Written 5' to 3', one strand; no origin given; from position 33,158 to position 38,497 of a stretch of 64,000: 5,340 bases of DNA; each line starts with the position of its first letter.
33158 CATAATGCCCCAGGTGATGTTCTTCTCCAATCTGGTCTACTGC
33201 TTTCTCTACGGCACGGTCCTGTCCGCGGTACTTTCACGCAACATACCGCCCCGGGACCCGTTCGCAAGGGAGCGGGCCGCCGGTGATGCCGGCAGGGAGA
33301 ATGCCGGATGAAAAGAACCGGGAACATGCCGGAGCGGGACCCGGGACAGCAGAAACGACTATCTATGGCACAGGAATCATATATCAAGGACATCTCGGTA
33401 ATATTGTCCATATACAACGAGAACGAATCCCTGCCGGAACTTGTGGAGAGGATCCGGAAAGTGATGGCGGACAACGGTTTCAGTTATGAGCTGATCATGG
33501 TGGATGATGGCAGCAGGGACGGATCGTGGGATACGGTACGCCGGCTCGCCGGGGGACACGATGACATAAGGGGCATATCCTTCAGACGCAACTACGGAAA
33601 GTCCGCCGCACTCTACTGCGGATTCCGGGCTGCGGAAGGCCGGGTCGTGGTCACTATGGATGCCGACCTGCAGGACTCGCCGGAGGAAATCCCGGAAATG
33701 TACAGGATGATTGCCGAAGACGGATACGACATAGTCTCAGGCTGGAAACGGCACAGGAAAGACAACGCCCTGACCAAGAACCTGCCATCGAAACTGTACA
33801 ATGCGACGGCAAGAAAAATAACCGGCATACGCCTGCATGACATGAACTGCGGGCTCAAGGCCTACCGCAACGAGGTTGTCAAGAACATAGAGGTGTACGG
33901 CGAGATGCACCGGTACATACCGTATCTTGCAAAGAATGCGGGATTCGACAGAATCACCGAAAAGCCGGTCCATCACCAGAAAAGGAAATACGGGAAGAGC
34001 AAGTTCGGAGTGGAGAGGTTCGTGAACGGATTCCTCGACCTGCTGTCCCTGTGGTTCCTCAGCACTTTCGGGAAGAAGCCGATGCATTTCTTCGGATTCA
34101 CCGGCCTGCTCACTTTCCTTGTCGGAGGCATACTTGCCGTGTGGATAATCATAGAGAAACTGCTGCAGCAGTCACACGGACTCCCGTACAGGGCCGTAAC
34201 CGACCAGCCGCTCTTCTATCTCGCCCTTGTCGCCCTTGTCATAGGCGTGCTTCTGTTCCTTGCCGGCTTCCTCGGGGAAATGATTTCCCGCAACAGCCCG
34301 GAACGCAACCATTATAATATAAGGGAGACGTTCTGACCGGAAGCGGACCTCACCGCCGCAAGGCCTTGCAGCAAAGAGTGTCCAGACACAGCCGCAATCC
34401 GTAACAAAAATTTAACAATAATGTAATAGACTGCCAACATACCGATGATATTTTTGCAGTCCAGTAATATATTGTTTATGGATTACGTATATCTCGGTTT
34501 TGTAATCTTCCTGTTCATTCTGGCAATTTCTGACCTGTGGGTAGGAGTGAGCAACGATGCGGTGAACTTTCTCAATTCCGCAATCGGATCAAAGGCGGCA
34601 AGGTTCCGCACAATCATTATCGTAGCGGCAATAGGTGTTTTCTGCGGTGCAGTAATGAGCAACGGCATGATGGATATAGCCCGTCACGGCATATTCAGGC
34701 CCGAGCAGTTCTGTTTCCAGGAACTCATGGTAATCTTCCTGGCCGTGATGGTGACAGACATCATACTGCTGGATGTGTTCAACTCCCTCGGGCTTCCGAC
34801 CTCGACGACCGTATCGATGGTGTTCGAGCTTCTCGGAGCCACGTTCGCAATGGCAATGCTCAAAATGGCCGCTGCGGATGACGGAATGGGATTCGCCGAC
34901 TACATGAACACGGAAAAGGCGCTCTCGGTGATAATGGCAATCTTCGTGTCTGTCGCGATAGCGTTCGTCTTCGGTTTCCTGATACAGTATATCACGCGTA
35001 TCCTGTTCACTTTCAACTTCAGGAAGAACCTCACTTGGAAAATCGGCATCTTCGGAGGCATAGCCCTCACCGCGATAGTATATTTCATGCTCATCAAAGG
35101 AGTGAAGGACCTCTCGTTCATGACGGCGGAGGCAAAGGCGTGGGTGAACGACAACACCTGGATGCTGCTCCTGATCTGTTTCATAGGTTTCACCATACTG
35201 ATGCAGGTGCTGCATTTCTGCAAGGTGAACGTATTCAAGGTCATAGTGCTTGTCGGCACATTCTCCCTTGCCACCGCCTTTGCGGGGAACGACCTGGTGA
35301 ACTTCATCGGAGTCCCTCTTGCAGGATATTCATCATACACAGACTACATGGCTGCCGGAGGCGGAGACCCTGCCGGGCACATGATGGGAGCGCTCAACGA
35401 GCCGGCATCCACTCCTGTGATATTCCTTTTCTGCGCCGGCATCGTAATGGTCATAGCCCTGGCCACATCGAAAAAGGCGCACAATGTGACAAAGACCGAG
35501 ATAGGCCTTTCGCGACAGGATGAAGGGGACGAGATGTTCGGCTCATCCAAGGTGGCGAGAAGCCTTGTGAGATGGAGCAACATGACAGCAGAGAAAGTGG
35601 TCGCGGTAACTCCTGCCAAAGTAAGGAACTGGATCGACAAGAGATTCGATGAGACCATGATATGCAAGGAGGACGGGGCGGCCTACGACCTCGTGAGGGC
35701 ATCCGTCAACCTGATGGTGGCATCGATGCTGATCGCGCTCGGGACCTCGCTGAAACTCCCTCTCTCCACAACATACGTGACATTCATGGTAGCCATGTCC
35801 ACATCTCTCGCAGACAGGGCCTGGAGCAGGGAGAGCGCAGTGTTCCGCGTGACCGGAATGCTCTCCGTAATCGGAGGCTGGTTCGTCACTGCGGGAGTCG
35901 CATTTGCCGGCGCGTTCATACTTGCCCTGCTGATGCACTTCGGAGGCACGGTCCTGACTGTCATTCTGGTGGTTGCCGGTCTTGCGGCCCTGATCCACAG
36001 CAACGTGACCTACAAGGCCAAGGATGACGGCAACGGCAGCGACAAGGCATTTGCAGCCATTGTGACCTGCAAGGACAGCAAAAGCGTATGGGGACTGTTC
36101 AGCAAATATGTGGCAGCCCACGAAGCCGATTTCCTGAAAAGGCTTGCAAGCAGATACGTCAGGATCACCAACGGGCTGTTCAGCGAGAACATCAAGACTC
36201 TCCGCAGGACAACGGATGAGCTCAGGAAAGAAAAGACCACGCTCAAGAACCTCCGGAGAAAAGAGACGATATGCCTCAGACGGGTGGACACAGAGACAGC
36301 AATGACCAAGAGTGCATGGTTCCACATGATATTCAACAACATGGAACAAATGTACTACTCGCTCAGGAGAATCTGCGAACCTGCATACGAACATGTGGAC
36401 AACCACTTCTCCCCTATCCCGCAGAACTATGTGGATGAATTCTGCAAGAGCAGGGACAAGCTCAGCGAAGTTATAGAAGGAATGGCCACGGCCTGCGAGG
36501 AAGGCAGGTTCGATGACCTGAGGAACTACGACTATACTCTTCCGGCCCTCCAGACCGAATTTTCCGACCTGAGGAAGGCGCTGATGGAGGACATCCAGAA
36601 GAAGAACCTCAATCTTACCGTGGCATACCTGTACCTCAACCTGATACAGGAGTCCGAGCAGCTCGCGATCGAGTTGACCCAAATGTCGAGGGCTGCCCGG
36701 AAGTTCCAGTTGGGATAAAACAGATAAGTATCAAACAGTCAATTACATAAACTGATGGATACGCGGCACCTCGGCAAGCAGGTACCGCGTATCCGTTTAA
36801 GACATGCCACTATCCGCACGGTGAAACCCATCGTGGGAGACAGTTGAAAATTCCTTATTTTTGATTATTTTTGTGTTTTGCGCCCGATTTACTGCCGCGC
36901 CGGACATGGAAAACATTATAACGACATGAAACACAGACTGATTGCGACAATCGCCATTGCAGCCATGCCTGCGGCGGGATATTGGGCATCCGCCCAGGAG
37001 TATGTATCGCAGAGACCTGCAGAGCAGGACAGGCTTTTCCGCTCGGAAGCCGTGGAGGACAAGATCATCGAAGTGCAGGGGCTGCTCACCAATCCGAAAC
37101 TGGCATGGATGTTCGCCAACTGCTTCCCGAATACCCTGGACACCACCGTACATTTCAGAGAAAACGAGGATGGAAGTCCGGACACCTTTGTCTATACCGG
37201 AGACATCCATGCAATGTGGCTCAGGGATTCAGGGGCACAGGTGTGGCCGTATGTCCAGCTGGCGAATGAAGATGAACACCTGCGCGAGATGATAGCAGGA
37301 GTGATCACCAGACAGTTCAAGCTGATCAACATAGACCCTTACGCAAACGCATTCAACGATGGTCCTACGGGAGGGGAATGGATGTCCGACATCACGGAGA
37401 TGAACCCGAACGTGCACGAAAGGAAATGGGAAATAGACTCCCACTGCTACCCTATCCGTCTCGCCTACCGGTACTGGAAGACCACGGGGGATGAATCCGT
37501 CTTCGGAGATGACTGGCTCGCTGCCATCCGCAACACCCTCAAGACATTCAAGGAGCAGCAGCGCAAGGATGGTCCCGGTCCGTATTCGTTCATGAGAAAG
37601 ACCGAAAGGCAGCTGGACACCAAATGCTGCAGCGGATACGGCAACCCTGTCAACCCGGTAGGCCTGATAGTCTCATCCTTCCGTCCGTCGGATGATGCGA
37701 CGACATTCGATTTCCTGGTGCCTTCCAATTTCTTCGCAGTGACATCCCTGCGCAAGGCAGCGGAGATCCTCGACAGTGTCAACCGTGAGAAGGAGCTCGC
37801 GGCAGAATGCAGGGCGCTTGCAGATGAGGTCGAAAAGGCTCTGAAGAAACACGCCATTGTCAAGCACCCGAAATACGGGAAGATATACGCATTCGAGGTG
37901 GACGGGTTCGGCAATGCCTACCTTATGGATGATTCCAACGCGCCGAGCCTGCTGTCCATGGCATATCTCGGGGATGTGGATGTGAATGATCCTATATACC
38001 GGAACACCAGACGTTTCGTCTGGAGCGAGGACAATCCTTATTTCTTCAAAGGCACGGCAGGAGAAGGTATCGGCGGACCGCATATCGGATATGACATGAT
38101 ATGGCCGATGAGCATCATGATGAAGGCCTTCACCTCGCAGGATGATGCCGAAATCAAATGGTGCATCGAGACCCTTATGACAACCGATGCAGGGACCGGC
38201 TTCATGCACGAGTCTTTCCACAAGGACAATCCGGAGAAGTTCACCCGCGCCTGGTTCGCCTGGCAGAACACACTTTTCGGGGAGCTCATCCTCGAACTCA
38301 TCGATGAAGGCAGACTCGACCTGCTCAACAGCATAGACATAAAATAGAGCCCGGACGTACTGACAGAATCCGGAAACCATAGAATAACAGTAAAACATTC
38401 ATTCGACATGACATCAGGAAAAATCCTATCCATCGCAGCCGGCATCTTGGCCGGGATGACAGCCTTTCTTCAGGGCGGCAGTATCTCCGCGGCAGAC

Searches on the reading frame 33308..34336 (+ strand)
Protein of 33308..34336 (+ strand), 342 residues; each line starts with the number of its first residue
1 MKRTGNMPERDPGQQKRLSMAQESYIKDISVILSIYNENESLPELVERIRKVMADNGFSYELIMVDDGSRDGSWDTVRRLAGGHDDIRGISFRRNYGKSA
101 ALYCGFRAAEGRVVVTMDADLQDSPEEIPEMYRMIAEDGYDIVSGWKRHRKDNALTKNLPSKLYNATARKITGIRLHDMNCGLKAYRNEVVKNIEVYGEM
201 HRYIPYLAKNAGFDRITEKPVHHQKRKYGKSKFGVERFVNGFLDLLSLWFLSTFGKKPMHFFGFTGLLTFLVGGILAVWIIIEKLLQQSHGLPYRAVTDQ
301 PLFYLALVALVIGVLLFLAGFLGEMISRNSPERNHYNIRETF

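Call 11: search_protein_families(library=pfam, proteins=[window:33308-34336:+], max_evalue=0.001)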
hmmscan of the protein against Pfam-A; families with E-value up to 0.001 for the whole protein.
window:33308-34336:+ (342 aa): 3 families
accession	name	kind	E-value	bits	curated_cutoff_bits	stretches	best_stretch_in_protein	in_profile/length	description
PF00535.33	Glycos_transf_2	-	4.2e-33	115.1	23.3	1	30-193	1-166/168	Glycosyl transferase family 2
PF13641.12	Glyco_tranf_2_3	-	8.6e-07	29.6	27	1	29-159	3-135/230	Glycosyltransferase like family 2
PF10111.15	Glyco_tranf_2_2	-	0.00066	19.7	27.3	1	30-135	1-106/276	Glycosyltransferase like family 2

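Call 12: search_protein_families(library=ncbifam, proteins=[window:33308-34336:+], max_evalue=0.001)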
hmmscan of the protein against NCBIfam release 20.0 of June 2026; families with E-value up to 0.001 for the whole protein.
window:33308-34336:+ (342 aa): 20 families
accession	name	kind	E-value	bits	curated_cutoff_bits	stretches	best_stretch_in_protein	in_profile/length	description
NF007986.1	PRK10714.1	equivalog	8.4e-54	182.7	529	1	24-328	3-295/316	undecaprenyl-phosphate 4-deoxy-4-formamido-L-arabinose transferase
NF047588.1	GlcsyltransPgfSStrep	equivalog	1.1e-38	133.2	500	1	29-341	3-305/308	glycosyltransferase PgfS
TIGR04182.1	glyco_TIGR04182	equivalog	4.3e-18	65.7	325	1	28-331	1-287/293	S-layer glycoprotein N-glycosyltransferase AglJ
NF041391.1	DPhHxTase_Halo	equivalog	6.2e-15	54.8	375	1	35-196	3-155/213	dolichyl-phosphate hexose transferase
TIGR03937.1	PgaC_IcaA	equivalog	7.4e-15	54.8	422.3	1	15-121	33-136/407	poly-beta-1,6-N-acetyl-D-glucosamine synthase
NF007482.0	PRK10073.1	equivalog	5.8e-14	51.8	423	1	26-167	5-144/334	glycosyltransferase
NF058614.1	PPMAGASynPpgS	equivalog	3.1e-12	46.4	370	1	28-233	1-206/226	polyprenyl-phospho-N-acetylgalactosaminyl synthase PpgS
NF041875.1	EPS_EpsD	equivalog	4e-12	46.2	370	1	29-145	1-114/325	exopolysaccharide biosynthesis glycosyltransferase EpsD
NF010496.0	PRK13915.1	equivalog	1.9e-09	37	262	1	25-126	29-132/307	glucosyl-3-phosphoglycerate synthase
NF047683.1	TeichurnBiosyTuaG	equivalog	3.7e-09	36.6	400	1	27-140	6-116/252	teichuronic acid biosynthesis protein TuaG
TIGR03965.1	mycofact_glyco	equivalog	7.7e-09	34.9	280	1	19-132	67-176/467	mycofactocin biosynthesis glycosyltransferase MftF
TIGR04283.1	glyco_like_mftF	equivalog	3.8e-08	33.2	182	1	29-143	1-105/221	TIGR04283 family arsenosugar biosynthesis glycosyltransferase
NF038302.1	EPS_HpsE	equivalog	9.1e-07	28.1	300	1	28-131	2-107/307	hormogonium polysaccharide biosynthesis glycosyltransferase HpsE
NF053739.1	GlytfEpsEBac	equivalog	1.9e-06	27.1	450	1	29-120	3-92/265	glycosyltransferase EpsE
TIGR03111.1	glyc2_xrt_Gpos1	hypoth_equivalog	2e-06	26.9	363.95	1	23-132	45-153/439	TIGR03111 family XrtG-associated glycosyltransferase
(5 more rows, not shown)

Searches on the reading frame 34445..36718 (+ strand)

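Call 4: search_protein_families(library=pfam, proteins=[window:34445-36718:+], max_evalue=0.01)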
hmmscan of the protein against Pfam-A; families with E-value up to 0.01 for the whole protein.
window:34445-36718:+ (757 aa): 1 family
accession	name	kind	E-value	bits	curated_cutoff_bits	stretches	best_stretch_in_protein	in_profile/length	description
PF01384.25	PHO4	-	2.6e-25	89.6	33.7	2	37-341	4-261/350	Phosphate transporter family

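Call 12: search_protein_families(library=ncbifam, proteins=[window:34445-36718:+], max_evalue=0.001)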
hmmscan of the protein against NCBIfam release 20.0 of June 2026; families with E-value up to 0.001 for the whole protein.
window:34445-36718:+ (757 aa): 0 families

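Call 39: search_protein_families(library=ncbifam, proteins=[window:34445-36718:+], max_evalue=0.01)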
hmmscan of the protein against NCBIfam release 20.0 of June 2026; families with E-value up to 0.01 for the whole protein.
window:34445-36718:+ (757 aa): 0 families

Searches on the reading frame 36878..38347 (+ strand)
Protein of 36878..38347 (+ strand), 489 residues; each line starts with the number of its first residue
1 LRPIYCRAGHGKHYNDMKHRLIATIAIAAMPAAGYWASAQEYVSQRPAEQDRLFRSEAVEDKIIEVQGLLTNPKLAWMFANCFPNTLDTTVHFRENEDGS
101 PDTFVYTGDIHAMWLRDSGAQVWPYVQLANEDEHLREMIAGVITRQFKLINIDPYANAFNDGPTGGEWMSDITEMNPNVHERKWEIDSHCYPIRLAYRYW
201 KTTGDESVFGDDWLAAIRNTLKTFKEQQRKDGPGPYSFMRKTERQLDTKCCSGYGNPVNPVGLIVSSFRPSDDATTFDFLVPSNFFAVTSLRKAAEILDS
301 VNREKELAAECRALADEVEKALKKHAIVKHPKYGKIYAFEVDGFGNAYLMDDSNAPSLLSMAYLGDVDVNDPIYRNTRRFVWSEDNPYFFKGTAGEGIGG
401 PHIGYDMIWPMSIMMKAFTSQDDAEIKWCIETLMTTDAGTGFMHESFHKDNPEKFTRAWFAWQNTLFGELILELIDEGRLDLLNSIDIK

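Call 4: search_protein_families(library=pfam, proteins=[window:36878-38347:+], max_evalue=0.01)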
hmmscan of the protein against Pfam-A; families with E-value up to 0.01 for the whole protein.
window:36878-38347:+ (489 aa): 1 family
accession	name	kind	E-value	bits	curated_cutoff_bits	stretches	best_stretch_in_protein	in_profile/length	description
PF06824.17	Glyco_hydro_125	-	1.4e-175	584.5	23.4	1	72-472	1-414/414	Metal-independent alpha-mannosidase (GH125)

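Call 12: search_protein_families(library=ncbifam, proteins=[window:36878-38347:+], max_evalue=0.001)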
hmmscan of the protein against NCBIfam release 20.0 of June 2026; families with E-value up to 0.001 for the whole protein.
window:36878-38347:+ (489 aa): 0 families

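Call 69: search_solved_structures(query=window:36878-38347:+, max_evalue=1e-10)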
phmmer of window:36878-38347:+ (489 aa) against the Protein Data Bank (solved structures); distinct sequences matched with E-value up to 1e-10: 7.
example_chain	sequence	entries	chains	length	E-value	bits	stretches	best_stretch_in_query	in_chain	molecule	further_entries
3p2c_A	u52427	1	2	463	1.3e-246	822.5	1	45-486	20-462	Putative glycosyl hydrolase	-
2p0v_A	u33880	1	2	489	5.9e-240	800.5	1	40-488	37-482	Hypothetical protein BT3781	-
3on6_A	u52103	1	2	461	7.2e-239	796.9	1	41-486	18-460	Uncharacterized protein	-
2nvp_A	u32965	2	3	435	5.8e-119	401.4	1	65-479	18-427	Hypothetical protein | Alpha-1,6-mannosidase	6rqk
5m7i_A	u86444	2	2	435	2.7e-118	399.2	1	65-479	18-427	exo-alpha-1,6-mannosidase | 1,6-alpha-mannosidase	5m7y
3qt3_A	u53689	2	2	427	2.1e-117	396.2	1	65-474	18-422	Putative uncharacterized protein CPE0426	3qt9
3qpf_A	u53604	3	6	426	2.5e-110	372.9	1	71-476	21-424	Putative uncharacterized protein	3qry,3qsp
